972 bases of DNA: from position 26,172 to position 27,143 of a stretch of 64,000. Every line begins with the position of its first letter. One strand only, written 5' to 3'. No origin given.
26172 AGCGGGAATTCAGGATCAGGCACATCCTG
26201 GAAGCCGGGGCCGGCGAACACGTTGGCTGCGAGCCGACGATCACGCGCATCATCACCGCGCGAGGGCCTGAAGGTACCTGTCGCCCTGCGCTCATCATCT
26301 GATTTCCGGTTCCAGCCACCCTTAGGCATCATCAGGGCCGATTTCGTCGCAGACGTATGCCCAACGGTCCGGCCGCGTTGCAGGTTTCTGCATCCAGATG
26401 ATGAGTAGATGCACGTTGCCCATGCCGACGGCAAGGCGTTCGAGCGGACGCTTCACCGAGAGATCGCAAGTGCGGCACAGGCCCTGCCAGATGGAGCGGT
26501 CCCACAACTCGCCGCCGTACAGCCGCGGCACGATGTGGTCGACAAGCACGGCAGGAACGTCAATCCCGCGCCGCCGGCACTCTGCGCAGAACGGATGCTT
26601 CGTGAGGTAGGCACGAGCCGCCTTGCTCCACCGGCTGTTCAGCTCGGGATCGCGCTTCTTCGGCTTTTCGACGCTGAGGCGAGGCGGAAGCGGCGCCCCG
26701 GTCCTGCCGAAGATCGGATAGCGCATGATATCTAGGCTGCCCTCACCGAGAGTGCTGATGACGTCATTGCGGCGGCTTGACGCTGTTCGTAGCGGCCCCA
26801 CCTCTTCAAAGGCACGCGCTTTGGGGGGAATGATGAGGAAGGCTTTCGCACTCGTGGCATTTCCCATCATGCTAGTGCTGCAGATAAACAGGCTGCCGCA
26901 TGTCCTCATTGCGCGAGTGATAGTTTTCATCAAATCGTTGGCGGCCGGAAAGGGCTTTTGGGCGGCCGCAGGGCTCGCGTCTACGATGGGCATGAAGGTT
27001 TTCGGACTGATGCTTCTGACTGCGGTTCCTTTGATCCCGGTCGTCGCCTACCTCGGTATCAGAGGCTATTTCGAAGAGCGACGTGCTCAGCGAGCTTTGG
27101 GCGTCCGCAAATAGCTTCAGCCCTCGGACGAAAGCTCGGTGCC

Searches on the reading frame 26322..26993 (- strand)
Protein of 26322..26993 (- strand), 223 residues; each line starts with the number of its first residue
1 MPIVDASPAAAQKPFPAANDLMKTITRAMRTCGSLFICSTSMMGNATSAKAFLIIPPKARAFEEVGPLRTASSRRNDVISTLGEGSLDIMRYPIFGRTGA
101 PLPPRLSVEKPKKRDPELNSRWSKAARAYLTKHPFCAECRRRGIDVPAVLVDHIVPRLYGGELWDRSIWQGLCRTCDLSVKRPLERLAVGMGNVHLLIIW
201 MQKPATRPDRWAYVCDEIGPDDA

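Call 68: search_protein_families(library=phrogs, proteins=[window:26322-26993:-], max_evalue=0.01)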
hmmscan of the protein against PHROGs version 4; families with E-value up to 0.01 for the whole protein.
window:26322-26993:- (223 aa): 6 families
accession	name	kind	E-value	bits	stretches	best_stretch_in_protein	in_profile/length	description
phrog_2323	-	DNA, RNA and nucleotide metabolism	1.5e-18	67.8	1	112-189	14-92/113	HNH endonuclease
phrog_144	-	DNA, RNA and nucleotide metabolism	9.4e-12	45.9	1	119-178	69-130/175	HNH endonuclease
phrog_589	-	DNA, RNA and nucleotide metabolism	1.8e-11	45.1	1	107-179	63-137/179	HNH endonuclease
phrog_5956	-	DNA, RNA and nucleotide metabolism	5.7e-09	36.8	1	111-179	38-106/138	HNH endonuclease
phrog_338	-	DNA, RNA and nucleotide metabolism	0.00011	22.7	1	113-176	185-255/340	HNH endonuclease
phrog_333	-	DNA, RNA and nucleotide metabolism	0.0014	19.8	1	112-176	11-74/138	HNH endonuclease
